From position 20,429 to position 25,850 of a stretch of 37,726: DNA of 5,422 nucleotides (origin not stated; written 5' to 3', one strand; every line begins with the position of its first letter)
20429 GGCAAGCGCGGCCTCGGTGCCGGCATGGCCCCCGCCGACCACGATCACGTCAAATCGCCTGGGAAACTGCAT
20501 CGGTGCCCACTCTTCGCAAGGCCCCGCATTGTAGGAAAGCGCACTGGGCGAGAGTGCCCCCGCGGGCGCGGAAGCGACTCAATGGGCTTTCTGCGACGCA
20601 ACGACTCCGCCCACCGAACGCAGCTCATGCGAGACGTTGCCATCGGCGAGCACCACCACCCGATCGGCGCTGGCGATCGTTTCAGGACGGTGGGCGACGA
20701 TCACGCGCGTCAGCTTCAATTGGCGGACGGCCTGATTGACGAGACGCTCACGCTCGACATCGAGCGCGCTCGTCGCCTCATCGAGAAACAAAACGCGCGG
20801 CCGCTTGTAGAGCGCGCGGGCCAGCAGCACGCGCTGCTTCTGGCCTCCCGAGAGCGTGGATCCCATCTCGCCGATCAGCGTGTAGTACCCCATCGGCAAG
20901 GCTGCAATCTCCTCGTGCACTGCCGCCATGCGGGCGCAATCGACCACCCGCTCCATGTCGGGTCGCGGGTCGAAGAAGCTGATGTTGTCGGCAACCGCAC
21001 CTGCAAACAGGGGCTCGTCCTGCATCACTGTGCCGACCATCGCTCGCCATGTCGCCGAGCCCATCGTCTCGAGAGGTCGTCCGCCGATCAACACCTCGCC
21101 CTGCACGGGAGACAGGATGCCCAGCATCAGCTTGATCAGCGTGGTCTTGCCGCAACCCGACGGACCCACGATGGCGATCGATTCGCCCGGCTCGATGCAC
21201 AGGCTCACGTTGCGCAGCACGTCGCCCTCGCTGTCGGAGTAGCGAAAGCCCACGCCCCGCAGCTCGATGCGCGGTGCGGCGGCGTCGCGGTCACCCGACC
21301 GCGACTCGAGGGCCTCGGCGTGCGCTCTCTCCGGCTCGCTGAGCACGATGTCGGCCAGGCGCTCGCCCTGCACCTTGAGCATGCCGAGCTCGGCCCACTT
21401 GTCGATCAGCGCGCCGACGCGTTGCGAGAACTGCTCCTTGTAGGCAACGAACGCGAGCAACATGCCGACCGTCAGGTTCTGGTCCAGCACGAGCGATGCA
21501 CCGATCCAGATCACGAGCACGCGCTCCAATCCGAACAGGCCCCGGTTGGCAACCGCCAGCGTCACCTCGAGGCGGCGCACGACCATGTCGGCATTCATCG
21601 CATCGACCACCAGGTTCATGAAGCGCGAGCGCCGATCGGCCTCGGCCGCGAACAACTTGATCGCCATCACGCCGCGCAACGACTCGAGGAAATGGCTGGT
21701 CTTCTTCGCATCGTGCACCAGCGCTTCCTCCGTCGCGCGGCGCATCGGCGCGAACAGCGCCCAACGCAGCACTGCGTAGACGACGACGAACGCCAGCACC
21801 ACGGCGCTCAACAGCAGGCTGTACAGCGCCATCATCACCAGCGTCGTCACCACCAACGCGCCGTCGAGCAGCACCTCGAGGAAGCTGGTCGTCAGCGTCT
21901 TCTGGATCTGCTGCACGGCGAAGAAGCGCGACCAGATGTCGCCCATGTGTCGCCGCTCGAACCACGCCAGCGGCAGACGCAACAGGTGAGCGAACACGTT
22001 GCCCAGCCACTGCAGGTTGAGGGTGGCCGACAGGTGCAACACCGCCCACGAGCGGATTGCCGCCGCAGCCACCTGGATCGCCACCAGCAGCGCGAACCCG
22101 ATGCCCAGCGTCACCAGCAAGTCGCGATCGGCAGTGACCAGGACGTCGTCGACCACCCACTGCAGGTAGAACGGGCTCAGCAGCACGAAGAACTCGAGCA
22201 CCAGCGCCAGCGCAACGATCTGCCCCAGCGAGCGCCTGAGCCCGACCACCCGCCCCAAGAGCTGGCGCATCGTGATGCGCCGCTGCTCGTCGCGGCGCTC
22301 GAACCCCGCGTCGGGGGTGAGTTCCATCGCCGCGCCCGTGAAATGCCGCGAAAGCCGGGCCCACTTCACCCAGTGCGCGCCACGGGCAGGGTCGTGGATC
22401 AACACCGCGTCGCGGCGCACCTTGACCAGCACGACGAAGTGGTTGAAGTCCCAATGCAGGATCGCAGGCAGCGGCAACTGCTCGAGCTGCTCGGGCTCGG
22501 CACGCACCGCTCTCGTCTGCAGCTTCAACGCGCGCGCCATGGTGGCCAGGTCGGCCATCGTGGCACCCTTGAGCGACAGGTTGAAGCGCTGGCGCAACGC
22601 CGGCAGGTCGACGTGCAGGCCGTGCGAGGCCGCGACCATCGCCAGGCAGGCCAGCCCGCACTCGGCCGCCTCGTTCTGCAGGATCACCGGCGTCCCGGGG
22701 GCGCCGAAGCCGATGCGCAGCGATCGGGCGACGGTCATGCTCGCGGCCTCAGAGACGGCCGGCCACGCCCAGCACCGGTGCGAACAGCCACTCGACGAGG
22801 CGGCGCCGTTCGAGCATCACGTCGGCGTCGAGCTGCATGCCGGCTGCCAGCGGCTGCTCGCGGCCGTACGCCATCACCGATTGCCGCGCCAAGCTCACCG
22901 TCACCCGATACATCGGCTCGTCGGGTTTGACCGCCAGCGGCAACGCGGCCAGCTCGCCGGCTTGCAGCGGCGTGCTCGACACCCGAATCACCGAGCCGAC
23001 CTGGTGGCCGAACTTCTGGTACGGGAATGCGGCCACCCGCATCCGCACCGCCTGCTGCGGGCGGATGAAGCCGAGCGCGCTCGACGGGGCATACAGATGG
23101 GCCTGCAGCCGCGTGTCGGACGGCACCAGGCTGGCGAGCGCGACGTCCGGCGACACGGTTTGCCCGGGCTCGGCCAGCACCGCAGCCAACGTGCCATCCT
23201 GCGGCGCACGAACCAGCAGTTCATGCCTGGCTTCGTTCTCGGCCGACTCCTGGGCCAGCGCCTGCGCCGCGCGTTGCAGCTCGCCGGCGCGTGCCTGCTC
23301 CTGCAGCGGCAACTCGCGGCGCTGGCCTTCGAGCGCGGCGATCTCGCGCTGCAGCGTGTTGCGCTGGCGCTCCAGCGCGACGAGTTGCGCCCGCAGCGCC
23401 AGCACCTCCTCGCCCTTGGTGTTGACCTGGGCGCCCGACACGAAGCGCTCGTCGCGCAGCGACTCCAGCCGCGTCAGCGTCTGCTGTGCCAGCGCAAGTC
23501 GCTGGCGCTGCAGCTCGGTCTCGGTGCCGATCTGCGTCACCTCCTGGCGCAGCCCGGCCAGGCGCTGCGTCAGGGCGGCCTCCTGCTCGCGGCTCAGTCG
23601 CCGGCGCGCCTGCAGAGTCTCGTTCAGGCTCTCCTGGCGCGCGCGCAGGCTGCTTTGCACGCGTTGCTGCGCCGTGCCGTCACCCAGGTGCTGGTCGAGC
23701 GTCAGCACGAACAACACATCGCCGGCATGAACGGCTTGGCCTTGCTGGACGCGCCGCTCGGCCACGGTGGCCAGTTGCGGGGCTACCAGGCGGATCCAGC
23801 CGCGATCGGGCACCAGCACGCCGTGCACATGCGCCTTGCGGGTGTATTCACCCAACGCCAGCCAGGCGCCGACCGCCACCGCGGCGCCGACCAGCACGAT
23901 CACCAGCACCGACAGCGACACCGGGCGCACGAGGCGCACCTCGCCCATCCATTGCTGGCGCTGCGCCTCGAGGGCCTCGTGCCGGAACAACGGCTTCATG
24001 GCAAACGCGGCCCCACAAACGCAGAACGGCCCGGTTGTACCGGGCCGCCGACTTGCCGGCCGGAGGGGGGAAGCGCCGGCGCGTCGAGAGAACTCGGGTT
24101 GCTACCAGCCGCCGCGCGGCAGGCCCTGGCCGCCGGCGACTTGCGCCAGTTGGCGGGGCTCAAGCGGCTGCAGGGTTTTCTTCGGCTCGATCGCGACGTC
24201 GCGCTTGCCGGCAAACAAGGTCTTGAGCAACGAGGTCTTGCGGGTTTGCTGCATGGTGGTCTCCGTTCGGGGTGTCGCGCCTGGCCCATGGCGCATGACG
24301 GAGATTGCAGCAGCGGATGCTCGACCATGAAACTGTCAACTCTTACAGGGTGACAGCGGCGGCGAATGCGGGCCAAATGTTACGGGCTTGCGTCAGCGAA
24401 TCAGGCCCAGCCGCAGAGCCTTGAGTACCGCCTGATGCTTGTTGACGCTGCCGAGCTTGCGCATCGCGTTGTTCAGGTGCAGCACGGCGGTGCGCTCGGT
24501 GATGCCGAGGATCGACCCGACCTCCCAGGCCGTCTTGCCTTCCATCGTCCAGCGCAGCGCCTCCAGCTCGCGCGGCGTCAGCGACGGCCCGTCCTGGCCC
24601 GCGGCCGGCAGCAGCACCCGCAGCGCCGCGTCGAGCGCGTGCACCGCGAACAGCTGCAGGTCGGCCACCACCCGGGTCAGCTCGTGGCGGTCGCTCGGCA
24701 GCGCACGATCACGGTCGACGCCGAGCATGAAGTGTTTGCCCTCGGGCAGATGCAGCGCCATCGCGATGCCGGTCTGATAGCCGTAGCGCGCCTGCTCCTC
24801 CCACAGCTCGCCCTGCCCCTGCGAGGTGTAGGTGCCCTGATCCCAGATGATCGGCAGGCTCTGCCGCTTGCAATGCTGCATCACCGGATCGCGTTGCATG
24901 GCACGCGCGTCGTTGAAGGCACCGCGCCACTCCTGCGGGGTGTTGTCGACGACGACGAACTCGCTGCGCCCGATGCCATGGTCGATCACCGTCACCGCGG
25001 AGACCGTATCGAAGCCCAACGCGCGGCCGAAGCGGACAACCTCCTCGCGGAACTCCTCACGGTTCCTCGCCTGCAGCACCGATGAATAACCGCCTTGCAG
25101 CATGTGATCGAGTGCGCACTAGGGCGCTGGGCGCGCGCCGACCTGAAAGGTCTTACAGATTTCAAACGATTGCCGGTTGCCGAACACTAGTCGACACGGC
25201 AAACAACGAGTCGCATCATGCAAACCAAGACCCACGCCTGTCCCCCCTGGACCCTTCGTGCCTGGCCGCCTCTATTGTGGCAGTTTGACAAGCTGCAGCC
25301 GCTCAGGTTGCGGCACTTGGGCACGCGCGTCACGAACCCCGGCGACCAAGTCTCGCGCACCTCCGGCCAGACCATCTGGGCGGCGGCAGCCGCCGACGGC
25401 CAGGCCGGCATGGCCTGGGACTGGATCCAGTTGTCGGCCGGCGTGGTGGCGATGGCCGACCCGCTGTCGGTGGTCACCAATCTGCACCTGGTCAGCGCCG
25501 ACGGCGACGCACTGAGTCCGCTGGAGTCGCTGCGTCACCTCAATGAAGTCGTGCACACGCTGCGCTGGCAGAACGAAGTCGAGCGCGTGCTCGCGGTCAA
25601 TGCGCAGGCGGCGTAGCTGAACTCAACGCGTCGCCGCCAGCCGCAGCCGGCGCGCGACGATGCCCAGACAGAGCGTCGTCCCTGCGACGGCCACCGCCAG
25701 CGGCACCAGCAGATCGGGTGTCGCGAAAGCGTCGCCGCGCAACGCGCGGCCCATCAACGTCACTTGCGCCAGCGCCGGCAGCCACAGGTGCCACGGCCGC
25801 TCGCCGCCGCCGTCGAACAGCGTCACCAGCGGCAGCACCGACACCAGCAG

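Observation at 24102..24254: Fifty-residue double-glycine precursor whose predicted mature product is the octapeptide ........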

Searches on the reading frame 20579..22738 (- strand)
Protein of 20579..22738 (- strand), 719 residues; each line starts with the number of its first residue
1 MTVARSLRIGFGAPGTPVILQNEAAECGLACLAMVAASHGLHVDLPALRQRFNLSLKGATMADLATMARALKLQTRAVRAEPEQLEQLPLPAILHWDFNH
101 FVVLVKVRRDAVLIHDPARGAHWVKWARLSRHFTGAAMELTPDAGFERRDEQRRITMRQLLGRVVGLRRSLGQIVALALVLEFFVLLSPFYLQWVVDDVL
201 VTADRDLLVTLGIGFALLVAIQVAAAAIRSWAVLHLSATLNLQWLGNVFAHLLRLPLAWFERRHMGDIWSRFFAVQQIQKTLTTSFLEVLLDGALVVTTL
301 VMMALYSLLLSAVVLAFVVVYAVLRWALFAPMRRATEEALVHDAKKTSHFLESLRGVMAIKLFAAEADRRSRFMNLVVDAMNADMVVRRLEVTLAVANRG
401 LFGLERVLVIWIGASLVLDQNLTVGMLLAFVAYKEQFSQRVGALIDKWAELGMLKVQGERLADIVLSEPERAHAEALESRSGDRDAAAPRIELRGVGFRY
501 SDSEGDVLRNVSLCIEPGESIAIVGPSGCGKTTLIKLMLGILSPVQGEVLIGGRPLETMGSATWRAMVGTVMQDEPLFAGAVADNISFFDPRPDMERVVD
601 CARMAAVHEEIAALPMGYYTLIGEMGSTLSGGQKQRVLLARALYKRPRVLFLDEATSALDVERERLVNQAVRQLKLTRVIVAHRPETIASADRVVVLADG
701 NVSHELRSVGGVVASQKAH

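Call 6: search_protein_families(library=pfam, proteins=[window:20579-22738:-])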
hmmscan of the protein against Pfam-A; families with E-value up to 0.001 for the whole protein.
window:20579-22738:- (719 aa): 4 families
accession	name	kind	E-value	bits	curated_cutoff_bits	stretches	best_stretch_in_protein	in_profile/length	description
PF00664.28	ABC_membrane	-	2.8e-37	129.4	28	1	174-440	4-273/274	ABC transporter transmembrane region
PF03412.21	Peptidase_C39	-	1.5e-36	125.6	22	1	17-143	3-131/133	Peptidase C39 family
PF00005.33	ABC_tran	-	1.9e-32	113.2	25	1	508-657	1-137/137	ABC transporter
PF02463.25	SMC_N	-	9.7e-07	28.9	40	1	628-697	136-211/220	RecF/RecN/SMC N terminal domain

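Call 15: search_protein_families(library=ncbifam, proteins=[window:20579-22738:-], max_evalue=0.1)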
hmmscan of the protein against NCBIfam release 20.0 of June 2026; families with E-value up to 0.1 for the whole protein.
window:20579-22738:- (719 aa): 192 families (the best 25 are shown)
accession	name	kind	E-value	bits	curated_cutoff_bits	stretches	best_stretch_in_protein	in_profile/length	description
TIGR03796.1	NHLM_micro_ABC1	equivalog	8e-151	503.6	853.3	1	16-703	2-690/710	NHLP family bacteriocin export ABC transporter peptidase/permease/ATPase subunit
TIGR01846.1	type_I_sec_HlyB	subfamily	1.5e-126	423.4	725.55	1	28-704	1-671/694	type I secretion system permease/ATPase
TIGR03797.1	NHLM_micro_ABC2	equivalog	3.7e-116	389.3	709.4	1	31-704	7-664/686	NHLP bacteriocin export ABC transporter permease/ATPase subunit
TIGR03375.1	type_I_sec_LssB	subfamily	3e-105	353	693.1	1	29-702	4-679/696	type I secretion system permease/ATPase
TIGR01193.1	bacteriocin_ABC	subfamily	4.1e-104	349.5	523.85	1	23-702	3-686/708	peptide cleavage/export ABC transporter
TIGR02204.1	MsbA_rel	hypoth_equivalog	2.4e-87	294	780.4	1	171-703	21-553/576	ABC transporter, permease/ATP-binding protein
TIGR00958.1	3a01208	subfamily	3e-86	290.2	874.6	1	121-704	120-693/711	antigen peptide transporter 2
TIGR02203.1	MsbA_lipidA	equivalog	7.8e-79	265.7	602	1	192-702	37-546/572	lipid A export permease/ATP-binding protein MsbA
TIGR01842.1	type_I_sec_PrtD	subfamily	5.4e-78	262.9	510.15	1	167-703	4-532/544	type I secretion system permease/ATPase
NF010178.0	PRK13657.1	equivalog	1.8e-69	234.7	733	1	169-702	18-547/588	glucan ABC transporter ATP-binding protein/ permease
NF052233.1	CphA_assoc_ABC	equivalog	3.8e-69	233.9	880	1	178-703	193-721/766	cyanophycin metabolism-associated ABC transporter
NF045513.1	HepA_fam_ABC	equivalog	7.7e-68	229.4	725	1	233-702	119-586/610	heterocyst formation ABC transporter subunit HepA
NF008381.0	PRK11176.1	equivalog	9e-62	209.2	867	1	176-703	31-557/582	lipid A ABC transporter ATP-binding protein/permease MsbA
TIGR02857.1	CydD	equivalog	7.9e-61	206.6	435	1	479-697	310-529/529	thiol reductant ABC exporter subunit CydD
TIGR01192.1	chvA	subfamily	9e-56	189.7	585.4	1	171-702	21-547/585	glucan export ABC transporter ATP-binding protein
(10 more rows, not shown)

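Call 16: search_solved_structures(query=window:20579-22738:-, show_alignments=2, max_evalue=1e-40)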
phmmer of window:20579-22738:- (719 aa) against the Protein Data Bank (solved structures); distinct sequences matched with E-value up to 1e-40: 211 (the best 60 are shown).
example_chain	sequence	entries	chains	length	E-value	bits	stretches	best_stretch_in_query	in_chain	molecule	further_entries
9oe1_A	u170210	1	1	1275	4.4e-98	332.5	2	216-702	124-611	ATP-binding cassette, sub-family B (MDR/TAP), member 4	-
9ody_A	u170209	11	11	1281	4.5e-98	332.5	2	216-702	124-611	ATP-binding cassette, sub-family B (MDR/TAP), member 4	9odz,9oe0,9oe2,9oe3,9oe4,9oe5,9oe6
4f4c_A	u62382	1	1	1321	1.3e-97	331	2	216-702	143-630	Multidrug resistance protein pgp-1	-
9nfi_A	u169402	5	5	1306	4.9e-97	329.1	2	214-702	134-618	Permeability Glycoprotein (P-gp)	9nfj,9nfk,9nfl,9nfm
4ry2_A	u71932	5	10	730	5.9e-96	325.5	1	20-703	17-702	ABC-type bacteriocin transporter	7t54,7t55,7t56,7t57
8vp3_A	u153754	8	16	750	6.6e-96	325.4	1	20-703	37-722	ABC-type bacteriocin transporter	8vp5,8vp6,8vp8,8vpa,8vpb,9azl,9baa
4s0f_A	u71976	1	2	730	1.5e-95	324.1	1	20-703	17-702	ABC-type bacteriocin transporter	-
6ujt_A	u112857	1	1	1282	1.8e-95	323.9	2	247-703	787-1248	ATP-dependent translocase ABCB1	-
6ujw_A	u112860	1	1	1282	2e-95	323.7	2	247-703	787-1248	ATP-dependent translocase ABCB1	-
6q81_A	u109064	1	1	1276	2.1e-95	323.7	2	247-703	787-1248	P-glycoprotein (ABCB1)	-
6ujp_A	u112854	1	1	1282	2.1e-95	323.7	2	247-703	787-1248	ATP-dependent translocase ABCB1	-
4m2s_A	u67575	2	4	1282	2.1e-95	323.7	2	247-703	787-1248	Multidrug resistance protein 1A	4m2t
4q9h_A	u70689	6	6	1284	2.1e-95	323.7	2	247-703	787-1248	Multidrug resistance protein 1A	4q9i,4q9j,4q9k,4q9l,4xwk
5kpi_A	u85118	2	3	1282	2.1e-95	323.7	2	247-703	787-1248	Multidrug resistance protein 1A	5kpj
3g60_A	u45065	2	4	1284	2.1e-95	323.7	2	247-703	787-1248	Multidrug resistance protein 1a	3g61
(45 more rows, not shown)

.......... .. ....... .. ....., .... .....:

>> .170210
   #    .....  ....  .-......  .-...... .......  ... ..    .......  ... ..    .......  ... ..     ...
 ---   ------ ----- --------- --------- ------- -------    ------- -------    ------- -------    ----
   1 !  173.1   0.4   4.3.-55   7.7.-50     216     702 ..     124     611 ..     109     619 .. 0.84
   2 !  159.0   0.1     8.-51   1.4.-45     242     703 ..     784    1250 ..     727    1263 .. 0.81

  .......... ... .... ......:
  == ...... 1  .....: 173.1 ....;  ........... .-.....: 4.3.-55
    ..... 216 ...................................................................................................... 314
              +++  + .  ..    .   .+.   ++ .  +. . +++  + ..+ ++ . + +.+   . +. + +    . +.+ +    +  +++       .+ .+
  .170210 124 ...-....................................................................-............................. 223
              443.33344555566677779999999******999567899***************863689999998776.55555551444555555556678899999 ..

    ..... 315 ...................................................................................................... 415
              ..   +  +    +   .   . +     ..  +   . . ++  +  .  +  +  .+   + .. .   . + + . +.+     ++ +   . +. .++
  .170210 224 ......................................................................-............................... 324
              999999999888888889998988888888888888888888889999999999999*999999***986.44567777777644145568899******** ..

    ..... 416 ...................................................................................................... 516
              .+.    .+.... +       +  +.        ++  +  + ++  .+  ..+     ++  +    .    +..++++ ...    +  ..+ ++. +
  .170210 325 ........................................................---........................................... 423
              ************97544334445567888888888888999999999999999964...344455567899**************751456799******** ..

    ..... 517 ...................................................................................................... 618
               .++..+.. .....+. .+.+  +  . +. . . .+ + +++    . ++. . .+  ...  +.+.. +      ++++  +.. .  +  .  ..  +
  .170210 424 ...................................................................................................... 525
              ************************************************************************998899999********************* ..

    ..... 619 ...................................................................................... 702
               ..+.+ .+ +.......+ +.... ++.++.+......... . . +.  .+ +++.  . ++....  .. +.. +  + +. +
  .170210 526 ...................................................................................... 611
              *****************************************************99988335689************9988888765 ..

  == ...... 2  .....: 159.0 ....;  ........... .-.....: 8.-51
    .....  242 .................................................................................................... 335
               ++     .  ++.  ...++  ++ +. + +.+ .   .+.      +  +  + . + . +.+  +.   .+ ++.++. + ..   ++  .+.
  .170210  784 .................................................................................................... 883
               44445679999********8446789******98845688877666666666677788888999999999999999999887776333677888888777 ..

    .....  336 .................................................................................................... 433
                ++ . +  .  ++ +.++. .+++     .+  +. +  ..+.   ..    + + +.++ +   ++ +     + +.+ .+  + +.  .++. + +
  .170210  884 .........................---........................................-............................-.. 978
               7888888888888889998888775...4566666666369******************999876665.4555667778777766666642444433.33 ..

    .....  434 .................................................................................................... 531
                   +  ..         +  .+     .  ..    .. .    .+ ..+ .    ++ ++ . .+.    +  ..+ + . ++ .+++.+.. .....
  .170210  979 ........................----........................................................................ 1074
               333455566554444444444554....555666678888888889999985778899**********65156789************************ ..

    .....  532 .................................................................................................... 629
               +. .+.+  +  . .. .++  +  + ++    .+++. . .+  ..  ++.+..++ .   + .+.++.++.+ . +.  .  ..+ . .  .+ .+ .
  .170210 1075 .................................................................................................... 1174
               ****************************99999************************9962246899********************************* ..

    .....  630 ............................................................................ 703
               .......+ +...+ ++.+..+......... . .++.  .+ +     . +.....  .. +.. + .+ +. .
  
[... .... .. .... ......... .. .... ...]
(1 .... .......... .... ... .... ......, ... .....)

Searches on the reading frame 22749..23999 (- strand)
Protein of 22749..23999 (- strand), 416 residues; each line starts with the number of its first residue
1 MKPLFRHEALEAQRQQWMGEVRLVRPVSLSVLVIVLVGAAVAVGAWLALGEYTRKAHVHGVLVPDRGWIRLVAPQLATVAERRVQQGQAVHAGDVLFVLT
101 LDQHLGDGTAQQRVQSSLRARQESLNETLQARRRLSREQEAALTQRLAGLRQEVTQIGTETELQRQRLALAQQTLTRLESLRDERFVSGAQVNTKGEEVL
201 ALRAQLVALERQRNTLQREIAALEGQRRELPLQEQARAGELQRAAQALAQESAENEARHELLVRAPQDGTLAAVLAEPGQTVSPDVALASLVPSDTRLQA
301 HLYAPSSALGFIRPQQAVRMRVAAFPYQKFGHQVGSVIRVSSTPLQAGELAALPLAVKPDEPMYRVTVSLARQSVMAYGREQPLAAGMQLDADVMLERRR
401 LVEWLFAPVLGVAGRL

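Call 6: search_protein_families(library=pfam, proteins=[window:22749-23999:-])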
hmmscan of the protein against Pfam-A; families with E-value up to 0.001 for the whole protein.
window:22749-23999:- (416 aa): 4 families
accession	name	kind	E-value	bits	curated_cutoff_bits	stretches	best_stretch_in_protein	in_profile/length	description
PF13437.12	HlyD_3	-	1e-14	55.6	22.2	1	263-362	2-96/106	HlyD family secretion protein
PF16576.10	HlyD_D23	-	5e-09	36.2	30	1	220-337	77-184/214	Barrel-sandwich domain of CusB or HlyD membrane-fusion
PF13533.13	Biotin_lipoyl_2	-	5.2e-07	29.8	29.8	1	83-100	15-32/32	Biotin-lipoyl like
PF00364.28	Biotin_lipoyl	-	0.00041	20.5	22.1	0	263-290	45-72/73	Biotin-requiring enzyme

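Call 15: search_protein_families(library=ncbifam, proteins=[window:22749-23999:-], max_evalue=0.1)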
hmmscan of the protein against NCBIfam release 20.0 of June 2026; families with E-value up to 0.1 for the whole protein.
window:22749-23999:- (416 aa): 14 families
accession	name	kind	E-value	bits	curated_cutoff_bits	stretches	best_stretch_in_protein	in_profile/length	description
TIGR01843.1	type_I_hlyD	subfamily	4.6e-33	114.8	208.65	2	110-410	117-412/422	HlyD family type I secretion periplasmic adaptor subunit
TIGR03794.1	NHLM_micro_HlyD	equivalog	3.8e-19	68.9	156.2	1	30-346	19-342/421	NHLP bacteriocin system secretion protein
TIGR00998.1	8a0101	subfamily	1.4e-11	44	390.8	1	29-327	5-270/334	EmrA/EmrK family multidrug efflux transporter periplasmic adaptor subunit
TIGR01730.1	RND_mfp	subfamily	3e-09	36.3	94.9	1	238-331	109-204/322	efflux RND transporter periplasmic adaptor subunit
NF007785.0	PRK10476.1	equivalog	3.8e-06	26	376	1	65-295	45-243/347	multidrug transporter subunit MdtN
NF002939.0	PRK03598.1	equivalog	1.7e-05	24.2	393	1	123-337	78-280/332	secretion protein HlyD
NF045487.1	ASRP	equivalog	0.00054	18.7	300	1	117-254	129-464/593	archaea-specific SMC-related protein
NF003034.1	PRK03918.1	equivalog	0.0019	16.2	700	1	99-259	155-316/878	DNA double-strand break repair ATPase Rad50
NF047903.1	MmDecMmdC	equivalog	0.0065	16.9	200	0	54-99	86-131/132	methylmalonyl-CoA decarboxylase subunit gamma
NF004309.0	PRK05704.1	equivalog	0.0075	15.7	449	0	261-297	46-82/408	2-oxoglutarate dehydrogenase complex dihydrolipoyllysine-residue succinyltransferase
TIGR01108.1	oadA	equivalog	0.016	13.7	756.5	0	141-284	397-541/582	sodium-extruding oxaloacetate decarboxylase subunit alpha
NF005117.0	PRK06549.1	equivalog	0.019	15.6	159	0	71-97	101-127/130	acetyl-CoA carboxylase biotin carboxyl carrier protein subunit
TIGR01347.1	sucB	equivalog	0.02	14.1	378.65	0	261-293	44-76/404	dihydrolipoyllysine-residue succinyltransferase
TIGR04523.1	Mplasa_alph_rch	subfamily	0.085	10.7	270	0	113-258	236-382/745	helix-rich protein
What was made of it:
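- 22749..23999 (-): HlyD/AprE-type membrane-fusion (adaptor) protein, 416 aa. Calls 6, 15.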

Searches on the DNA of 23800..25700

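Call 97: search_rna_families(source=window, start=23800, end=25700, threshold=evalue, max_evalue=1)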
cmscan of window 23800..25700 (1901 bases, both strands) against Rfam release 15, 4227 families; matches with E-value up to 1: 0.
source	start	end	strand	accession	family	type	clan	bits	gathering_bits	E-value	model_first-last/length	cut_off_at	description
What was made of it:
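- Tried and rejected: Rfam found nothing in 23800-25700 (call 97).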
